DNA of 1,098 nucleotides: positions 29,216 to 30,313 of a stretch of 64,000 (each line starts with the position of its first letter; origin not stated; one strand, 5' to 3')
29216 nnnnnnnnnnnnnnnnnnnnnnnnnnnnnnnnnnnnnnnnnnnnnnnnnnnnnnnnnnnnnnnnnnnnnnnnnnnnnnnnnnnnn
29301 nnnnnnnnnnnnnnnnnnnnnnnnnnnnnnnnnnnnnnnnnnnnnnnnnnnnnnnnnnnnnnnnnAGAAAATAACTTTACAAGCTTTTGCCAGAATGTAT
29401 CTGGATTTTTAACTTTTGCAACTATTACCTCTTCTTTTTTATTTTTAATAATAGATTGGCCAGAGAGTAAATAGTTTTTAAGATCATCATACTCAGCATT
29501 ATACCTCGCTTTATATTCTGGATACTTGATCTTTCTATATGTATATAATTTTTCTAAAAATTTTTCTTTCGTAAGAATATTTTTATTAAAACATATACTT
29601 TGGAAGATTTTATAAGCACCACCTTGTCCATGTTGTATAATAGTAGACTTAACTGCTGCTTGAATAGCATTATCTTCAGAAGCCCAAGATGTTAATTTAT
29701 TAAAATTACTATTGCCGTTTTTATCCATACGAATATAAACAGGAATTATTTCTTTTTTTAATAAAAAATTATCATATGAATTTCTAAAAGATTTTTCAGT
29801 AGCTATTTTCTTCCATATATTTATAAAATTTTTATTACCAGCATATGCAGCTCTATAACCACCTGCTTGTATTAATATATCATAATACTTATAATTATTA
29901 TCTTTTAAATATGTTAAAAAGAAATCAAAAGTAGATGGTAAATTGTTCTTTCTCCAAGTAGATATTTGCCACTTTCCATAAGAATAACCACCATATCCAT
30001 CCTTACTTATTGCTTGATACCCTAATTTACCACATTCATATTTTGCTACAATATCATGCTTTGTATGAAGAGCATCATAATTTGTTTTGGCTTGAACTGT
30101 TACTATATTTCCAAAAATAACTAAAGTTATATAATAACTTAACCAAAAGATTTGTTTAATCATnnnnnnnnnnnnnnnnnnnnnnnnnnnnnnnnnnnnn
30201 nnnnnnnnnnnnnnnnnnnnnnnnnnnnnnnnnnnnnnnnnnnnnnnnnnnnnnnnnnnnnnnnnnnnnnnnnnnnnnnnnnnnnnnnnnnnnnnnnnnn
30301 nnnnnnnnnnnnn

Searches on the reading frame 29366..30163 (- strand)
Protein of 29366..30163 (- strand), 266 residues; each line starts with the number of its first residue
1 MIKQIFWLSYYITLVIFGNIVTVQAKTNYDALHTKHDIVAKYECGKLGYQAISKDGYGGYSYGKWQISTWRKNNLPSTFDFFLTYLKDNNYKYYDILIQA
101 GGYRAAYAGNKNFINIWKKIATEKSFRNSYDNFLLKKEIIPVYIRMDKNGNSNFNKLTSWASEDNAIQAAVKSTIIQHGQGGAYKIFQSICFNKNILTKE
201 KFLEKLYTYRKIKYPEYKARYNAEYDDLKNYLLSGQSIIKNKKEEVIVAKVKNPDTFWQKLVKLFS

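Call 14: find_encoding_contigs(protein=window:29366-30163:-, flank=10000, max_places=1)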
Protein window:29366-30163:- (266 aa): 5 contigs read that carry it; 1 place shown.
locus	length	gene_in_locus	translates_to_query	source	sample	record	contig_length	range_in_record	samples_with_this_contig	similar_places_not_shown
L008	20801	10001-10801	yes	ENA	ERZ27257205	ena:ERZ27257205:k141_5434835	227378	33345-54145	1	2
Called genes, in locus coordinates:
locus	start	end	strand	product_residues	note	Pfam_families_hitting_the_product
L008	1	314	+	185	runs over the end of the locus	-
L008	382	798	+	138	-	-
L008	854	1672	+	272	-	-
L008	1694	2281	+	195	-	PF00574:CLP_protease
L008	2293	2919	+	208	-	-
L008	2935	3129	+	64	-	-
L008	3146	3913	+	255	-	PF01145:Band_7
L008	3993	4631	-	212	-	-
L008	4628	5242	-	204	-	PF16778:Phage_tail_APC (weak)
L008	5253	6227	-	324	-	PF18338:BppL_N (faint)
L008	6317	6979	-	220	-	PF21722:Gly_rich_2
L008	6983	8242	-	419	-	PF18338:BppL_N (faint)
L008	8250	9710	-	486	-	PF02839:CBM_5_12 (weak)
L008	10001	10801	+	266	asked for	PF21277:T6SS_VgrG3-like_C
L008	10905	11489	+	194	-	PF00265:TK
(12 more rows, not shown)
